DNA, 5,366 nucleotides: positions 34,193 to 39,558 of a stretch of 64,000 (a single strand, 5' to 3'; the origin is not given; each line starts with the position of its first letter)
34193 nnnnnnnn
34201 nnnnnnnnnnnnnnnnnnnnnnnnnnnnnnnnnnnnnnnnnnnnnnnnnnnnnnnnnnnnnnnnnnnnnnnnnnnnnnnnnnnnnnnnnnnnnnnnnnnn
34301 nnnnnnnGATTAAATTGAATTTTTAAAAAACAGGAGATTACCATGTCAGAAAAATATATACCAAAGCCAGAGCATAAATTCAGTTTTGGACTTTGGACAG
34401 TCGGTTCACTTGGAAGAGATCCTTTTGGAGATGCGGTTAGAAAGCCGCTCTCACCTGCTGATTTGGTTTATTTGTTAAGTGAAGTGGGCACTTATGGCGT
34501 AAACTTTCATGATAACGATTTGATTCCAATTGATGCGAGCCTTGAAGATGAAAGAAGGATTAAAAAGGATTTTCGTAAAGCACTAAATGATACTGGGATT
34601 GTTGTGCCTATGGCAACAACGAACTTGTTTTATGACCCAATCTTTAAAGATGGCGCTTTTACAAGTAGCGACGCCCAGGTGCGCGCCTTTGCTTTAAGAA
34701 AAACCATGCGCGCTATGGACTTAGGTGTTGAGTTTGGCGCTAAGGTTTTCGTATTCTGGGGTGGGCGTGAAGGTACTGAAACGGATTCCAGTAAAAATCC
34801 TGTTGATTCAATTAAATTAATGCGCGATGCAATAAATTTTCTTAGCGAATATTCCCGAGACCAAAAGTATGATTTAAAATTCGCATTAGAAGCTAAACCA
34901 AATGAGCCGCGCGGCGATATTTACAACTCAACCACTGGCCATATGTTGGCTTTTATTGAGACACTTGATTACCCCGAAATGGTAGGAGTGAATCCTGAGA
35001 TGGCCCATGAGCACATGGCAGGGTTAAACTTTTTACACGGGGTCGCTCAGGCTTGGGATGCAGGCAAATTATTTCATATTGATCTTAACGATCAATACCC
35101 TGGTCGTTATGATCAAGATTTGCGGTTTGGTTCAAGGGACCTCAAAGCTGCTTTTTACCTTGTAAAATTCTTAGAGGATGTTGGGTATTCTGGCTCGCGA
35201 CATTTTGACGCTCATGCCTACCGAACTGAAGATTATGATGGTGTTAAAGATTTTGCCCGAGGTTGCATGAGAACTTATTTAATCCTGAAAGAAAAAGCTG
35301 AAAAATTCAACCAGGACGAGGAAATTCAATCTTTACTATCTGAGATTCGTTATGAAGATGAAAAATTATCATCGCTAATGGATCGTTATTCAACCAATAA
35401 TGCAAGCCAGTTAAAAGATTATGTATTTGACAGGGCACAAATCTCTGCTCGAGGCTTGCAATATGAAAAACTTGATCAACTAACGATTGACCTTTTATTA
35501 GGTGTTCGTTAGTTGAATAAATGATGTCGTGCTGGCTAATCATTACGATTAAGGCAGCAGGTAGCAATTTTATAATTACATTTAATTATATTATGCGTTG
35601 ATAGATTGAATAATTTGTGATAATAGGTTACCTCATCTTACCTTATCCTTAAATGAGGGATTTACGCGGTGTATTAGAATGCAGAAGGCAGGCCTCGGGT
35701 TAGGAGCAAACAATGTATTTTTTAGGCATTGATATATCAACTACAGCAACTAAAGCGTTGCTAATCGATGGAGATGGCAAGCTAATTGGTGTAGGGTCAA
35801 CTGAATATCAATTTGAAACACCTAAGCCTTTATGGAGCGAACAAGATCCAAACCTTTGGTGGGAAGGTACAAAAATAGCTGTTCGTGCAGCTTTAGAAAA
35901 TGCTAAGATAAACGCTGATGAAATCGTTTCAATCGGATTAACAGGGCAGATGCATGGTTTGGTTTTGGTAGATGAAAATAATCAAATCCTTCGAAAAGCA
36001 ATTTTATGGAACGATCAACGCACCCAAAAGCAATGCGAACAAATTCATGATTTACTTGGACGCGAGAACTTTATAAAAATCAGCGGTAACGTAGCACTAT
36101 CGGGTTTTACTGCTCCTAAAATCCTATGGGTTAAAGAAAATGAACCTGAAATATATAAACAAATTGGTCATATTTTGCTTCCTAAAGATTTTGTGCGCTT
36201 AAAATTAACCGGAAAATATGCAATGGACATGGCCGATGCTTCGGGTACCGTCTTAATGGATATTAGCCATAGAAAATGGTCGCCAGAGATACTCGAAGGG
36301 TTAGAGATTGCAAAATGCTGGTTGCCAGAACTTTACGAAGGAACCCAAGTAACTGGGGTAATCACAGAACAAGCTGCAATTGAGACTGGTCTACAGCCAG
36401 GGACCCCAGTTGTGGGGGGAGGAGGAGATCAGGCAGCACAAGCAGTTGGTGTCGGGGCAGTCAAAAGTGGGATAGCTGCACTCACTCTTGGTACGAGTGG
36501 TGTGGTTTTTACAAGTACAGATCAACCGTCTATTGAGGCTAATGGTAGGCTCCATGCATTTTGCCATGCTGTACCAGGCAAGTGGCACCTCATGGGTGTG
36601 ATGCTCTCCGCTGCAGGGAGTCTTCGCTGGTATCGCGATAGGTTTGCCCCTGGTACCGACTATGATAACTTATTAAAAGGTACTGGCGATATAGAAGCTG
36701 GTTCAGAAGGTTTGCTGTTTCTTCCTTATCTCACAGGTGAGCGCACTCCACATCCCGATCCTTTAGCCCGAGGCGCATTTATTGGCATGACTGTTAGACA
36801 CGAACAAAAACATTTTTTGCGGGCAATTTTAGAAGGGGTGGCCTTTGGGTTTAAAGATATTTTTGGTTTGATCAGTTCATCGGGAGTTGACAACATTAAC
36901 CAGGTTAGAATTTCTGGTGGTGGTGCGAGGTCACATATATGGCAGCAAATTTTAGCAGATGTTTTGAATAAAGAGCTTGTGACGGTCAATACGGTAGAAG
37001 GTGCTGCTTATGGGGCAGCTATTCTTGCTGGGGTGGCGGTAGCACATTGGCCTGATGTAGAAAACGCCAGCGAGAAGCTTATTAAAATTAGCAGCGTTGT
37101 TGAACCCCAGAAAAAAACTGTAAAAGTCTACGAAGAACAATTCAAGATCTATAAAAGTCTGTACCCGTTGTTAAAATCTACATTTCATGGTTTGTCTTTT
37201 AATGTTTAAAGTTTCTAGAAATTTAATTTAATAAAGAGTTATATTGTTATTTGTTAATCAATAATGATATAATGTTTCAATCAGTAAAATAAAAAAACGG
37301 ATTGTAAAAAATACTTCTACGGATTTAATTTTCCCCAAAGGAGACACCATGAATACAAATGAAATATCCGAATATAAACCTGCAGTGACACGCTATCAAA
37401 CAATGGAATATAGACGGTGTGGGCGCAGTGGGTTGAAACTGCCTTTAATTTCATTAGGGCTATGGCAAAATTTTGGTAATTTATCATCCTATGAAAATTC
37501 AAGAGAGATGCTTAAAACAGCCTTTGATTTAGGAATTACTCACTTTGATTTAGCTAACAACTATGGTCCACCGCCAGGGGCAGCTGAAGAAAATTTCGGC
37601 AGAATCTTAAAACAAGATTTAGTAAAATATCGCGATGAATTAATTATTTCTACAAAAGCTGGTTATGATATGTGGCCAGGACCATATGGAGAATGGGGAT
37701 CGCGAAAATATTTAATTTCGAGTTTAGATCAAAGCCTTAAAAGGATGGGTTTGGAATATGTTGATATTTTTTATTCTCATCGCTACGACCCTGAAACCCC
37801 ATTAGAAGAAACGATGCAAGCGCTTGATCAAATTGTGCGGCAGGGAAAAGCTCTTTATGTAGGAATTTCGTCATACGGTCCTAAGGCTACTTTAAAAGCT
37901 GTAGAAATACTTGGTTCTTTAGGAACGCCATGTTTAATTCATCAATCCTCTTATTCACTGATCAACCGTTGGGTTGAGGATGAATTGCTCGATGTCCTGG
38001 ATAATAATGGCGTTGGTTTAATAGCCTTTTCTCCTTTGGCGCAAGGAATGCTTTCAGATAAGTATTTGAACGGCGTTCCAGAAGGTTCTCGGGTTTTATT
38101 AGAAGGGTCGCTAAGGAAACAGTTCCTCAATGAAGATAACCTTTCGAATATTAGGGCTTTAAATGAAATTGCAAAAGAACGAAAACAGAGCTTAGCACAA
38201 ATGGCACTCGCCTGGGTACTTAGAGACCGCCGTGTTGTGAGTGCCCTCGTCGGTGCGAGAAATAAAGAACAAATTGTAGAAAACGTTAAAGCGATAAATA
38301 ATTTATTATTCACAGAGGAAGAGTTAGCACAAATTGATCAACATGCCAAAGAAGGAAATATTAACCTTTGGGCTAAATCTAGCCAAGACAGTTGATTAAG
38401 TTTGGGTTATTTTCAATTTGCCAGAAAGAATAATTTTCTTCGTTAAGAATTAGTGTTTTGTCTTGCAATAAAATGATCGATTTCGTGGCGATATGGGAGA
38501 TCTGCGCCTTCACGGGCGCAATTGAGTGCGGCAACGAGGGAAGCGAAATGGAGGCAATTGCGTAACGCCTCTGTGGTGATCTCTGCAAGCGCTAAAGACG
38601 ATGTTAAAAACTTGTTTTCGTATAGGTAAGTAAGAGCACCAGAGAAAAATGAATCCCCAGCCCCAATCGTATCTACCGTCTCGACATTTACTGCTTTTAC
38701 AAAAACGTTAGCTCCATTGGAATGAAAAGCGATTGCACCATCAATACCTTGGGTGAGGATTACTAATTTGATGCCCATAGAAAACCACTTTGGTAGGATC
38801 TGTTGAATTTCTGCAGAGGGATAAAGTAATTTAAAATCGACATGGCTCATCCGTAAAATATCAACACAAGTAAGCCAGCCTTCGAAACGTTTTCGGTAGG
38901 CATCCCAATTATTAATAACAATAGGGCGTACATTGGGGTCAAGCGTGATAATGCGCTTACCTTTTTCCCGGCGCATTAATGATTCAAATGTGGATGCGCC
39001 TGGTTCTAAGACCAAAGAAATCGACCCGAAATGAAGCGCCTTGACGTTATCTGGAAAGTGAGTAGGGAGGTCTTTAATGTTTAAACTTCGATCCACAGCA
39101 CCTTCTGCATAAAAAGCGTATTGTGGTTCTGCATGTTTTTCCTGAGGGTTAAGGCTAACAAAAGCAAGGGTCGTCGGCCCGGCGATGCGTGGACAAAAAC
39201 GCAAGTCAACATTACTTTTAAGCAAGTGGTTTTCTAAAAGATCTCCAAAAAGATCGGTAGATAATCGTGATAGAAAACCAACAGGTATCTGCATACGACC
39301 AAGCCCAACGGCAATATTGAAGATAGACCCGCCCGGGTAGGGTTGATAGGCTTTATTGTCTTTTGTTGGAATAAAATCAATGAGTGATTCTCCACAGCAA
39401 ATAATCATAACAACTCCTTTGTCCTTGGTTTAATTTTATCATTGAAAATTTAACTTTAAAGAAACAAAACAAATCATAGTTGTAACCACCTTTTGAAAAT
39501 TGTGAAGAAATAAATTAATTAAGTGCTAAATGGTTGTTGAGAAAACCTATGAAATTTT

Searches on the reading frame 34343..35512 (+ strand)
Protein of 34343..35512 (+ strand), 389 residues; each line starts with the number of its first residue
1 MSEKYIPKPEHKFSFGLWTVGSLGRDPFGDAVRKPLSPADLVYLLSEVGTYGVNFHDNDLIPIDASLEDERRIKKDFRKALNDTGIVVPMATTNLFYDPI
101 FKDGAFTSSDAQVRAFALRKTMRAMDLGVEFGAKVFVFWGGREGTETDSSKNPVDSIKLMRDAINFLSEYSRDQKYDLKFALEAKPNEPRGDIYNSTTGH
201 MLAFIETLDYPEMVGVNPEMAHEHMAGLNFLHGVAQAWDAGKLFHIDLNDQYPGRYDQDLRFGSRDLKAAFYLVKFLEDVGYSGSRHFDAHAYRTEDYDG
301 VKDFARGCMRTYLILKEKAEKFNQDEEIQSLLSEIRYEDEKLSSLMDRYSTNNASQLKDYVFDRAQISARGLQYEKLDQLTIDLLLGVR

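Call 49: search_protein_families(library=pfam, proteins=[window:34343-35512:+], max_evalue=0.0001)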
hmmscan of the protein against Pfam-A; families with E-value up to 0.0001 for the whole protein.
window:34343-35512:+ (389 aa): 1 family
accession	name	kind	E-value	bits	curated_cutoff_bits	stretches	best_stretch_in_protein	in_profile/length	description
PF01261.30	AP_endonuc_2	-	9.2e-23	81.6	31.1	1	44-285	3-224/249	Xylose isomerase-like TIM barrel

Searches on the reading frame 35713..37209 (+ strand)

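Call 49: search_protein_families(library=pfam, proteins=[window:35713-37209:+], max_evalue=0.0001)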
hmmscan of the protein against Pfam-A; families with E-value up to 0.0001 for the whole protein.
window:35713-37209:+ (498 aa): 2 families
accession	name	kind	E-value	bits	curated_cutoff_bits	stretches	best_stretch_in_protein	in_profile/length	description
PF00370.27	FGGY_N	-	3.1e-77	259.9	28.8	1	2-246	1-245/245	FGGY family of carbohydrate kinases, N-terminal domain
PF02782.22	FGGY_C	-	2e-37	129.4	27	1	255-442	1-197/198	FGGY family of carbohydrate kinases, C-terminal domain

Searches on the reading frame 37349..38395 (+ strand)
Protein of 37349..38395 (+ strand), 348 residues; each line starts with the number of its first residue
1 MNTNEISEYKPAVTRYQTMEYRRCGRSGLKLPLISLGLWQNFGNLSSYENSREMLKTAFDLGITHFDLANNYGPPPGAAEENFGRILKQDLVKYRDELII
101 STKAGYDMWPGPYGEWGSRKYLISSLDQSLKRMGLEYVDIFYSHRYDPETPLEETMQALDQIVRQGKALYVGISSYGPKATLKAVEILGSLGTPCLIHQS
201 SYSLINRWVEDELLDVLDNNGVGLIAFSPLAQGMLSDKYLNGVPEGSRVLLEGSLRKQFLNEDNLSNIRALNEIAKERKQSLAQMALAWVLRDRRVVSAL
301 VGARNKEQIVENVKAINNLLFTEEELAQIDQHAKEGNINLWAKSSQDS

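Call 49: search_protein_families(library=pfam, proteins=[window:37349-38395:+], max_evalue=0.0001)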
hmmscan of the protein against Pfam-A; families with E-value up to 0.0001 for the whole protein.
window:37349-38395:+ (348 aa): 1 family
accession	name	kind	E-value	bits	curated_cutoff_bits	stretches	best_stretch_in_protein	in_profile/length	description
PF00248.27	Aldo_ket_red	-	4.4e-73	246.3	24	1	34-333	2-290/291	Aldo/keto reductase family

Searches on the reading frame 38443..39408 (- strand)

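Call 49: search_protein_families(library=pfam, proteins=[window:38443-39408:-], max_evalue=0.0001)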
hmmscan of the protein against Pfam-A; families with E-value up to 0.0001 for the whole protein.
window:38443-39408:- (321 aa): 1 family
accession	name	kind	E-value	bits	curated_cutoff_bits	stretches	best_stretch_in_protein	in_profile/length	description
PF00294.29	PfkB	-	6.5e-36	124.6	25.8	1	2-305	4-298/302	pfkB family carbohydrate kinase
